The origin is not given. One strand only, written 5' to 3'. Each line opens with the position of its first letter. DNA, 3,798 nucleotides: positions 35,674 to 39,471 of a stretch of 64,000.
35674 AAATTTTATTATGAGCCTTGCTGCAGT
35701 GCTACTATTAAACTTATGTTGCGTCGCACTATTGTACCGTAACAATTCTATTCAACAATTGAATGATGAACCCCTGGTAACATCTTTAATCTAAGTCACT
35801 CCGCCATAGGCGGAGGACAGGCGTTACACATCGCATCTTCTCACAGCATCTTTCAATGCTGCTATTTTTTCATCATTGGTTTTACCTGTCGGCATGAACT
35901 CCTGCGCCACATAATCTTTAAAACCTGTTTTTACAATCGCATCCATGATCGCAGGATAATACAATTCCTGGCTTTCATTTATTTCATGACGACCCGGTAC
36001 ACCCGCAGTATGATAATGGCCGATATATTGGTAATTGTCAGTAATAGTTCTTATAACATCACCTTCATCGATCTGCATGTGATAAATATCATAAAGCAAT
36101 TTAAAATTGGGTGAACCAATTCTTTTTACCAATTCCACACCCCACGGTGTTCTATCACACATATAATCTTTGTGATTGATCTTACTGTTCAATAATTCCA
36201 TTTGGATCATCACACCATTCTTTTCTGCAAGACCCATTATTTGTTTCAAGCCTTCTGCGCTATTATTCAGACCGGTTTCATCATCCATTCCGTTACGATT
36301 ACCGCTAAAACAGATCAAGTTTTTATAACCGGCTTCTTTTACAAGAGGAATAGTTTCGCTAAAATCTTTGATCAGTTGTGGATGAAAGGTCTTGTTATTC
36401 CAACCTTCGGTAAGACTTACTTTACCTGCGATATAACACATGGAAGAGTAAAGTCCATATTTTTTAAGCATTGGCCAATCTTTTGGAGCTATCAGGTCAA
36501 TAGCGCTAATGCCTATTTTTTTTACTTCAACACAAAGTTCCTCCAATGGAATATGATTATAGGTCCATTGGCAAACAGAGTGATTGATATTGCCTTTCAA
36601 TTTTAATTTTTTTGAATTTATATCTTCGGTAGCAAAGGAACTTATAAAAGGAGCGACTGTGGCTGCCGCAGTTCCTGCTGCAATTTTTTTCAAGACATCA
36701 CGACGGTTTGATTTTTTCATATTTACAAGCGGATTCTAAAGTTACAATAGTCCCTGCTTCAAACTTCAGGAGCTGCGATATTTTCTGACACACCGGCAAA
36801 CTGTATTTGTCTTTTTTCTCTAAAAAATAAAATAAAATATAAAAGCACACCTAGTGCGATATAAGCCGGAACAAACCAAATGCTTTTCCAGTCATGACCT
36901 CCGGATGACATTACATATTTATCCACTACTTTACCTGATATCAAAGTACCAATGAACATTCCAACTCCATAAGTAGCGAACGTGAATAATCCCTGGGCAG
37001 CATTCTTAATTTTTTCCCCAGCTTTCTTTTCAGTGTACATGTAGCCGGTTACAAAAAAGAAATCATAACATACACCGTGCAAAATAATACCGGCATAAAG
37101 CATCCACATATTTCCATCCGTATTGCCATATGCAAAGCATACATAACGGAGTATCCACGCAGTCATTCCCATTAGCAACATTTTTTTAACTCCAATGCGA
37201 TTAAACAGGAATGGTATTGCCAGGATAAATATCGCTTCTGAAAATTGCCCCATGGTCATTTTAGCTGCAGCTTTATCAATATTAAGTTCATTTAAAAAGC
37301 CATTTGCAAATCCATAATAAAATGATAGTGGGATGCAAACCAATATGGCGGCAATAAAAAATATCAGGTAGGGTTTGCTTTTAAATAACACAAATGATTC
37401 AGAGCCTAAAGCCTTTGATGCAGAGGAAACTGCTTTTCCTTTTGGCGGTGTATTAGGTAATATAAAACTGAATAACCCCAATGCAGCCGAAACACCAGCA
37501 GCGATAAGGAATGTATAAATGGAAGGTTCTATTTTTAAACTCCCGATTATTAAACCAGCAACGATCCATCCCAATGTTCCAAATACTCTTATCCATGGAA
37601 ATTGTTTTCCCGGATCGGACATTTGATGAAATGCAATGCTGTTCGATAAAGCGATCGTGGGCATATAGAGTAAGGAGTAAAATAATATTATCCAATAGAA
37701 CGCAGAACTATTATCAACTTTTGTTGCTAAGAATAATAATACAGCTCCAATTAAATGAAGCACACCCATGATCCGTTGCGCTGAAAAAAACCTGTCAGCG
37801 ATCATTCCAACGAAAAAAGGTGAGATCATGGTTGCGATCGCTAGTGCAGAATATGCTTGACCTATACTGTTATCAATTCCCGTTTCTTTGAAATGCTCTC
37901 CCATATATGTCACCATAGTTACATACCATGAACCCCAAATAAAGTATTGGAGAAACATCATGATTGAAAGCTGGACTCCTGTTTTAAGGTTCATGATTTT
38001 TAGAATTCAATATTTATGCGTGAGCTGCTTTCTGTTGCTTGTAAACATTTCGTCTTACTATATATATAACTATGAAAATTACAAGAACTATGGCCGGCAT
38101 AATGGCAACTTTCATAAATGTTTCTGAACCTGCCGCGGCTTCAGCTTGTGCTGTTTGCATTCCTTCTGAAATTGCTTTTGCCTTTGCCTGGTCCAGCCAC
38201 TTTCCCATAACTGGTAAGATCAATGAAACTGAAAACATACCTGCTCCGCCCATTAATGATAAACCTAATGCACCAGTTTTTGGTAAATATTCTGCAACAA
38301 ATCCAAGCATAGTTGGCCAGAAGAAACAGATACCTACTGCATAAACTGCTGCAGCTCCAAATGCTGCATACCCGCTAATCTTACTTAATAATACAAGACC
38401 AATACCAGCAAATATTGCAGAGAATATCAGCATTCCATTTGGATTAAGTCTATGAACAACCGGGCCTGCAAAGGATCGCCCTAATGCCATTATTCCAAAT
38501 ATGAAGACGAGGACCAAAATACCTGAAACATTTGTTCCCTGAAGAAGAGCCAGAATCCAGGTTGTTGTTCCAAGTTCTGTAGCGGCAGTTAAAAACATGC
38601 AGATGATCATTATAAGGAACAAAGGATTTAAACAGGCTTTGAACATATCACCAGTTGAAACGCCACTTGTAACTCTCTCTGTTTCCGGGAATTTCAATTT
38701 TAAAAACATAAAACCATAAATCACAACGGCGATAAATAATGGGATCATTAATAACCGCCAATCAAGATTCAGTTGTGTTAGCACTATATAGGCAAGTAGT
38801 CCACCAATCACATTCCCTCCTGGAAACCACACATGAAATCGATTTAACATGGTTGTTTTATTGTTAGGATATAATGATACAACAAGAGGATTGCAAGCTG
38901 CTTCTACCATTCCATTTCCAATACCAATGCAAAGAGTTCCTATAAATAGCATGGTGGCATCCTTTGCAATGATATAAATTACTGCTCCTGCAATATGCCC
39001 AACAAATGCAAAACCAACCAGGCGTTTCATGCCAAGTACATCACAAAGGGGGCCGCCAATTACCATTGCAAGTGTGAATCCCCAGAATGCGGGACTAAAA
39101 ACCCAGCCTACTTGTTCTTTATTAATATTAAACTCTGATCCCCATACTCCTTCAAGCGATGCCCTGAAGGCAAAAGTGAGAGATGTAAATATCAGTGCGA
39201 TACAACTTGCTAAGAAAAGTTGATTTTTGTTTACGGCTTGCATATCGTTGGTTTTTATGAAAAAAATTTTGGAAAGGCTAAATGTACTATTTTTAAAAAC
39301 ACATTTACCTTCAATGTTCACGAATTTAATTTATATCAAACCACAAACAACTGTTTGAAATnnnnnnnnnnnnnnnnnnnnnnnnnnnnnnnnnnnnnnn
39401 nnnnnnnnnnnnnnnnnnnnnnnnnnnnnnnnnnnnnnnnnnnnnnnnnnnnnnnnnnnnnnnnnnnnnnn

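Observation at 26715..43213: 16.5-kb divergent locus combining periplasmic GMC dehydrogenases, TIM-barrel enzymes, DUF1080, cytochrome c, a Gfo/Idh/MocA enzyme and two MFS transporters: candidate respiratory-linked oxidative glycoside-cleavage system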

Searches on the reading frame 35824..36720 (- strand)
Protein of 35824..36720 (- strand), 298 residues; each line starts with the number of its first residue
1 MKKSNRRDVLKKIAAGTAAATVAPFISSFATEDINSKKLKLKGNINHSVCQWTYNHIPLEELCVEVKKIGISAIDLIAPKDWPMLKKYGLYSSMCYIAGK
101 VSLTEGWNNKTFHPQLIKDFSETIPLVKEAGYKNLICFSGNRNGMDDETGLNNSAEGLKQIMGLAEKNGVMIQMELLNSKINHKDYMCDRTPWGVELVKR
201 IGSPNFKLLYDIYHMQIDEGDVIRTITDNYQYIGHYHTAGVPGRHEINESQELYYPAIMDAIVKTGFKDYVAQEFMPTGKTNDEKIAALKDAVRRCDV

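Call 3: search_protein_families(library=pfam, proteins=[window:35824-36720:-], max_evalue=0.01)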
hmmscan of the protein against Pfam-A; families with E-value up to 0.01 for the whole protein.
window:35824-36720:- (298 aa): 1 family
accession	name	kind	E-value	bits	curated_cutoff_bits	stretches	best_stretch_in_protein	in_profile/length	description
PF01261.30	AP_endonuc_2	-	2.3e-22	80.3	31.1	1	85-285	37-242/249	Xylose isomerase-like TIM barrel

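Call 13: search_solved_structures(query=window:35824-36720:-, max_evalue=0.01)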
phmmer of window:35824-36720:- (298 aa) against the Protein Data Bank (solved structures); distinct sequences matched with E-value up to 0.01: 22.
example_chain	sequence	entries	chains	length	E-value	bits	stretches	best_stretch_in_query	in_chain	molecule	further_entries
3ngf_A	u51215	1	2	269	7.8e-16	61.4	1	134-282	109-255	AP endonuclease, family 2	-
3vnk_A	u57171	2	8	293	1.4e-09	40.9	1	145-290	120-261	Xylose isomerase domain protein TIM barrel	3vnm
3vni_A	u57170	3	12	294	1.4e-09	40.9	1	145-290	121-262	Xylose isomerase domain protein TIM barrel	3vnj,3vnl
7e9w_A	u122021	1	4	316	1.6e-09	40.7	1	145-290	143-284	D-psicose 3-epimerase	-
7x7w_A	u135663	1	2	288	9.6e-08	34.9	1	153-244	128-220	D-PSICOSE 3-EPIMERASE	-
2hk0_A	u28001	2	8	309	4.4e-07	32.7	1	153-244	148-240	D-PSICOSE 3-EPIMERASE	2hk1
1k77_A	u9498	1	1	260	6.8e-07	32.1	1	172-283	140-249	Hypothetical protein ygbM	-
3vyl_A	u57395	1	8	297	8.5e-07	31.7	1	119-277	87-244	L-ribulose 3-epimerase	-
4q7i_A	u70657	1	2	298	8.4e-06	28.5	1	150-290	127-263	D-tagatose 3-epimerase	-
4pgl_A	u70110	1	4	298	2.7e-05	26.8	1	150-290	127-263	D-tagatose 3-epimerase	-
7erm_A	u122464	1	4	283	4.2e-05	26.2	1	141-273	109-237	D-tagatose 3-epimerase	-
7ern_A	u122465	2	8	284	4.3e-05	26.2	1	141-273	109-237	D-tagatose 3-epimerase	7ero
8xix_A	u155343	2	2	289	5.9e-05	25.7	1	147-279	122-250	D-tagatose 3-epimerase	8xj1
8xiv_A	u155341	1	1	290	5.9e-05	25.7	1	147-279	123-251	D-tagatose 3-epimerase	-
7dz5_A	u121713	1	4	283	0.00014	24.5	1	140-239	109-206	D-tagatose 3-epimerase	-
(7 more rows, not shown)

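Call 40: search_protein_families(library=ncbifam, proteins=[window:35824-36720:-], max_evalue=0.00001)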
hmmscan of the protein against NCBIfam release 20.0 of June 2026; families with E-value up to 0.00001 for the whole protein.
window:35824-36720:- (298 aa): 6 families
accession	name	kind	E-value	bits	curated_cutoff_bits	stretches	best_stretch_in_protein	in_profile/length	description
TIGR03234.1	OH-pyruv-isom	equivalog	1.4e-25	90.1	353.45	1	120-282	86-247/254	hydroxypyruvate isomerase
NF043033.1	OxoTetrIsom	equivalog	7.6e-24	84.8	325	1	128-283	95-245/251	2-oxo-tetronate isomerase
NF051856.1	PsicseEpim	equivalog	2.4e-15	57.1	300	1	144-293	119-264/287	D-psicose 3-epimerase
NF007444.0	PRK09997.1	equivalog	7.2e-15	55.2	465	1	124-282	91-248/258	hydroxypyruvate isomerase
NF041099.2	keto_glucon_epim_IolO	equivalog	1.6e-12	47.3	300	1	126-287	101-258/269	5-keto-L-gluconate epimerase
NF007441.0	PRK09989.1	equivalog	3.9e-07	30.1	412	1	174-283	142-249/258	HPr family phosphocarrier protein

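Call 46: find_related_loci(query=window:35824-36720:-, collection=metagenome_contigs, flank=10000)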
Query window:35824-36720:- (298 aa) in metagenome_contigs; peptide patterns used: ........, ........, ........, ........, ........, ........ (x = any residue, [..] = any of these).
600 stretches matched a pattern (row limit reached: there are more); 598 encode a relative of the query (tblastn E <= 1e-3); the best 80 are kept; 80 distinct loci.
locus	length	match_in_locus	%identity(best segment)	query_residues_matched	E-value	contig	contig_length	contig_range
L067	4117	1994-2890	77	1-298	2e-163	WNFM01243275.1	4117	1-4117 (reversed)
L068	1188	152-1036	74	1-298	3e-168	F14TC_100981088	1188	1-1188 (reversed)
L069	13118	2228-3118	71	3-298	7e-149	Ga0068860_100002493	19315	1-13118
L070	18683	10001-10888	70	2-298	7e-147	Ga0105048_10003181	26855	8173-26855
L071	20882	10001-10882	69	4-298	5e-146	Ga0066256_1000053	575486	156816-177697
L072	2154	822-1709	72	3-298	6e-155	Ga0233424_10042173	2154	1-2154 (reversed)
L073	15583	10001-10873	72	5-298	3e-144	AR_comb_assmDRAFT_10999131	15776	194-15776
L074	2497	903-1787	68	1-298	4e-152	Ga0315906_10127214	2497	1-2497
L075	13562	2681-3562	69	4-298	3e-142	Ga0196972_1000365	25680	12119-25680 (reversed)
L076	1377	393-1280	70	1-298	3e-155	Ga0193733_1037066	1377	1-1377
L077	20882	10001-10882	70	1-298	3e-140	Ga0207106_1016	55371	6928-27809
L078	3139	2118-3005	67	3-298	2e-145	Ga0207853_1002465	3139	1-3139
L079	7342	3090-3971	67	1-298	1e-138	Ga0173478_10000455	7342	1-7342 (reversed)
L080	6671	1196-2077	70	2-298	4e-138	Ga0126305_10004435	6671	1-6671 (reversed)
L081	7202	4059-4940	67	3-298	6e-138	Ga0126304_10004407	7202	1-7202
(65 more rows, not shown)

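Call 76: search_solved_structures(query=window:35824-36720:-, max_evalue=1e-8, show_alignments=3)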
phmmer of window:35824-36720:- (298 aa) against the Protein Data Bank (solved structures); distinct sequences matched with E-value up to 1e-8: 4.
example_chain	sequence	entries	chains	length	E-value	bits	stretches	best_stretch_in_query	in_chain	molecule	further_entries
3ngf_A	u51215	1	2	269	7.8e-16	61.4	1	134-282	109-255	AP endonuclease, family 2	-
3vnk_A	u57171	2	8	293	1.4e-09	40.9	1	145-290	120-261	Xylose isomerase domain protein TIM barrel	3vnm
3vni_A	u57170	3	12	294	1.4e-09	40.9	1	145-290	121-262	Xylose isomerase domain protein TIM barrel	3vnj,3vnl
7e9w_A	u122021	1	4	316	1.6e-09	40.7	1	145-290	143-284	D-psicose 3-epimerase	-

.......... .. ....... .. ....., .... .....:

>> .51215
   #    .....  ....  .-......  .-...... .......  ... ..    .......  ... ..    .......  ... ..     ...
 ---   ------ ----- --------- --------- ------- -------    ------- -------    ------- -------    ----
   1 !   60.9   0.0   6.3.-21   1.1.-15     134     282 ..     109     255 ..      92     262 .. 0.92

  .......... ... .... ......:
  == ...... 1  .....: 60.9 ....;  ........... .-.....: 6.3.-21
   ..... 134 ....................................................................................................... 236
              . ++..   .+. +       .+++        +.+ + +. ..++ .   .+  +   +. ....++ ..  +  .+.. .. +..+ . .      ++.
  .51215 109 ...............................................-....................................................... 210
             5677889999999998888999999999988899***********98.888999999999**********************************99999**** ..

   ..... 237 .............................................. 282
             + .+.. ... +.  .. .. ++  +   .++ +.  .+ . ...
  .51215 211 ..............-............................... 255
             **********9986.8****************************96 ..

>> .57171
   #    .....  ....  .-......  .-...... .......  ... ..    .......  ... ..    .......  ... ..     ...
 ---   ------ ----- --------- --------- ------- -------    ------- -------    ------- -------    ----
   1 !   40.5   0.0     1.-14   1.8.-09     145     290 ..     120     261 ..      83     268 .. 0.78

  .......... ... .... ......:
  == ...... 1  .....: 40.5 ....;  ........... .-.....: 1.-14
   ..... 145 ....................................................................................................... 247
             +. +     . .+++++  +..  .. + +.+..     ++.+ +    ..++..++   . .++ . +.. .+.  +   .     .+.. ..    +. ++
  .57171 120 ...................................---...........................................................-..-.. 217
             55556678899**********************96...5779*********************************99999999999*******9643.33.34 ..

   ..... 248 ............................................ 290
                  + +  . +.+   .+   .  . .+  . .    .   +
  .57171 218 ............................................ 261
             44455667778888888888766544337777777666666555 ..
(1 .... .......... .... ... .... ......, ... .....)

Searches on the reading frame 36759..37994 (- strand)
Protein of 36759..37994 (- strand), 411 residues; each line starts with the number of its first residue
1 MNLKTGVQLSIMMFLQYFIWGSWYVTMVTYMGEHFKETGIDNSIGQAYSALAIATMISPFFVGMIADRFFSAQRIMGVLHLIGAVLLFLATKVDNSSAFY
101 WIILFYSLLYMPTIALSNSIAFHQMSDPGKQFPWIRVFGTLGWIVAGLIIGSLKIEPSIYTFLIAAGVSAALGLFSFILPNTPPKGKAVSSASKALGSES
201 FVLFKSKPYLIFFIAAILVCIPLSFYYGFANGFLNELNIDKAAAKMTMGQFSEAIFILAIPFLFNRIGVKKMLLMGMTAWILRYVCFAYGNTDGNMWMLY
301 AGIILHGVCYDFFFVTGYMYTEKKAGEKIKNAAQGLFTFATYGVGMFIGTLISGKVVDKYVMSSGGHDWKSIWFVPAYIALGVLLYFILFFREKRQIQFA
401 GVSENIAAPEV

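Call 3: search_protein_families(library=pfam, proteins=[window:36759-37994:-], max_evalue=0.01)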
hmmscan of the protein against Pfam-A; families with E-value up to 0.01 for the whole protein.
window:36759-37994:- (411 aa): 4 families
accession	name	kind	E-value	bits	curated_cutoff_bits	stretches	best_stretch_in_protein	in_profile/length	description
PF03825.22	Nuc_H_symport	-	1.6e-122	409.8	25.9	1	4-395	2-399/400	Nucleoside H+ symporter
PF12832.13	MFS_1_like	-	6.5e-37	127.9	25.2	1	10-359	5-364/373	MFS_1 like family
PF07690.21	MFS_1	-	3.6e-23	82.5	33.4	2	213-394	2-175/347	Major Facilitator Superfamily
PF01306.25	LacY_symp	-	2.5e-08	33.6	24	1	10-396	13-405/413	LacY proton/sugar symporter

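Call 26: find_related_loci(query=window:36759-37994:-, collection=genome_contigs, flank=10000)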
Query window:36759-37994:- (411 aa) in genome_contigs; peptide patterns used: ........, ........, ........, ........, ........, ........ (x = any residue, [..] = any of these).
123 stretches matched a pattern; 63 encode a relative of the query (tblastn E <= 1e-3); 63 distinct loci.
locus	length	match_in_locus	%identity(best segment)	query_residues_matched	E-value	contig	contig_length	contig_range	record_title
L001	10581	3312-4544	96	1-411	0e+0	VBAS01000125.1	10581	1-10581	MAG: Bacteroidetes bacterium isolate BD_3 14_0903_02_30cm_scaffold_25356, whole genome shotgun sequence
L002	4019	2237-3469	86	1-411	0e+0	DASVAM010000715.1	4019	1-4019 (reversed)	MAG TPA_asm: Chitinophagaceae bacterium isolate SMAG_U1952 k141_892748, whole genome shotgun sequence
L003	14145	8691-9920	85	1-411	0e+0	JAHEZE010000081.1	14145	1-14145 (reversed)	MAG: Sphingobacteriales bacterium isolate nzgw144 NODE_1576_length_14146_cov_6.661604, whole genome shotgun sequence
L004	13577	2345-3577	83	1-411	0e+0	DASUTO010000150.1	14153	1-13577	MAG TPA_asm: Chitinophagaceae bacterium isolate SMAG_U1765 k141_706813, whole genome shotgun sequence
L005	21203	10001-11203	78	1-400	0e+0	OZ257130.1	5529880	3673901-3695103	MAG: Chitinophagaceae bacterium isolate 8ec4399d-340d-4e93-ae7b-9c6a37c37016 genome assembly, chromosome: 1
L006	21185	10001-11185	76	1-397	0e+0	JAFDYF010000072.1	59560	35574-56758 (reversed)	MAG: Bacteroidetes bacterium isolate SZAS-44 LIN-386__72__length-59560, whole genome shotgun sequence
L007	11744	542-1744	75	1-400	0e+0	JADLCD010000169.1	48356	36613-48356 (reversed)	MAG: Chitinophagaceae bacterium isolate SJ21 c_000001652805, whole genome shotgun sequence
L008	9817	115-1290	77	1-396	0e+0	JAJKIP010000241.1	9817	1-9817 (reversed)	MAG: Segetibacter sp. isolate b85_HoplandSoilSeptJan k101_493089, whole genome shotgun sequence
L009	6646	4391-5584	75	1-400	0e+0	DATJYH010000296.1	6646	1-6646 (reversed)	MAG TPA_asm: Puia sp. isolate SMAG_U15147 k141_3101121, whole genome shotgun sequence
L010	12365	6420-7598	76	1-397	0e+0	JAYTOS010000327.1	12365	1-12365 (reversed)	MAG: Bacteroidota bacterium isolate GFS_4189 GFS_4189_326, whole genome shotgun sequence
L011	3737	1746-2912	77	5-395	0e+0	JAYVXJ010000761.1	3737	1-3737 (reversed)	MAG: Chitinophagaceae bacterium isolate GL85_DN_concoct_230 GL85_DN_concoct_230_760, whole genome shotgun sequence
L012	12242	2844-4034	74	1-398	0e+0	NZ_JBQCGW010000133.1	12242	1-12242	MAG: Pseudobacter sp. isolate bin582 k127_3841694, whole genome shotgun sequence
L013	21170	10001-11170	76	7-400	0e+0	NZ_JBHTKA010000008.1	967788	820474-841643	Ohtaekwangia kribbensis strain CCUG 58938 GCM70027483_9, whole genome shotgun sequence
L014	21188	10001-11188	73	1-397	0e+0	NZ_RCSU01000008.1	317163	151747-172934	Pseudoflavitalea rhizosphaerae strain KACC 18655 Scaffold8, whole genome shotgun sequence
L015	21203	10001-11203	75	1-400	0e+0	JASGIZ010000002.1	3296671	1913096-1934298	MAG: Agriterribacter sp. isolate 5N381 JMF-2111-06-0005.ont.bin.381_1, whole genome shotgun sequence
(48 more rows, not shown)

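Call 40: search_protein_families(library=ncbifam, proteins=[window:36759-37994:-], max_evalue=0.00001)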
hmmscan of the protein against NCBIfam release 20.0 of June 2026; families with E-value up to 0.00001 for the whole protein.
window:36759-37994:- (411 aa): 4 families
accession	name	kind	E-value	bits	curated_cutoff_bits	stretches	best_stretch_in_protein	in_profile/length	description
TIGR00889.1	2A0110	subfamily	2.9e-120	402.2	446.1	1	4-396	2-407/418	nucleoside permease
NF007077.0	PRK09528.1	subfamily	5.9e-12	44.8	429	1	7-397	14-410/421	galactoside permease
NF008346.0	PRK11128.1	equivalog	2.7e-11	43.2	259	1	14-359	13-355/383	3-phenylpropionate MFS transporter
TIGR00882.1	2A0105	subfamily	5.4e-08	32.2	220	1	10-333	8-344/396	oligosaccharide MFS transporter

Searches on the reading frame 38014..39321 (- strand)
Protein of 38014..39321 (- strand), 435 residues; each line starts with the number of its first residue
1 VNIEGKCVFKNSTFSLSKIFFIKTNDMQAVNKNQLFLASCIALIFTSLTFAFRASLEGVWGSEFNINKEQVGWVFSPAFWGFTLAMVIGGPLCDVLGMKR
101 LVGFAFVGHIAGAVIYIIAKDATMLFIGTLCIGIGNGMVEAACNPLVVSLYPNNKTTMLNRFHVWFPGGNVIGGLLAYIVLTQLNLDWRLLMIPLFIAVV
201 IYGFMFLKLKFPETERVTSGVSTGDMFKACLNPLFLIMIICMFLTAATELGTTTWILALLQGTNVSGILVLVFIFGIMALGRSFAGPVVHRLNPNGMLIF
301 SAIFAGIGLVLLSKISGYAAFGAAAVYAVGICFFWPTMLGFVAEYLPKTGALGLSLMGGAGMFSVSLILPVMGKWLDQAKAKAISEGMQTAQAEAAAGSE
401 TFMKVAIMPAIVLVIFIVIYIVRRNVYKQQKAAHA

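Call 3: search_protein_families(library=pfam, proteins=[window:38014-39321:-], max_evalue=0.01)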
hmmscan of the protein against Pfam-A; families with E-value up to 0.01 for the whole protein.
window:38014-39321:- (435 aa): 2 families
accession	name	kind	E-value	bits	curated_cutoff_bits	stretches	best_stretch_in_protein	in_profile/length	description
PF07690.21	MFS_1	-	7.1e-24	84.8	33.4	1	40-364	6-342/347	Major Facilitator Superfamily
PF00854.27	PTR2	-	0.00022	20.7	27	1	106-184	12-94/392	POT family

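Call 40: search_protein_families(library=ncbifam, proteins=[window:38014-39243:-], max_evalue=0.00001)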
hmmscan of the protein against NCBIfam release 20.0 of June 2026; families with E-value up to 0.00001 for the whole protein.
window:38014-39243:- (409 aa): 4 families
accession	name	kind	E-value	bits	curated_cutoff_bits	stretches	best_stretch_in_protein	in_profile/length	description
TIGR00895.1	2A0115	subfamily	2.5e-09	36.5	418.55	1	19-178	28-187/398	aromatic acid/H+ symport family MFS transporter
TIGR00881.1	2A0104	subfamily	1.2e-07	31.1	407.75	1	36-185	23-172/379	phosphoglycerate transporter protein PgtP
TIGR00894.1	2A0114euk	subfamily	1e-06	27.5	626.45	1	36-156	69-188/465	Na(+)-dependent inorganic phosphate cotransporter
NF052357.1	GlucTporGlcPStph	equivalog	3.9e-06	26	750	1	37-140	36-139/445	glucose transporter GlcP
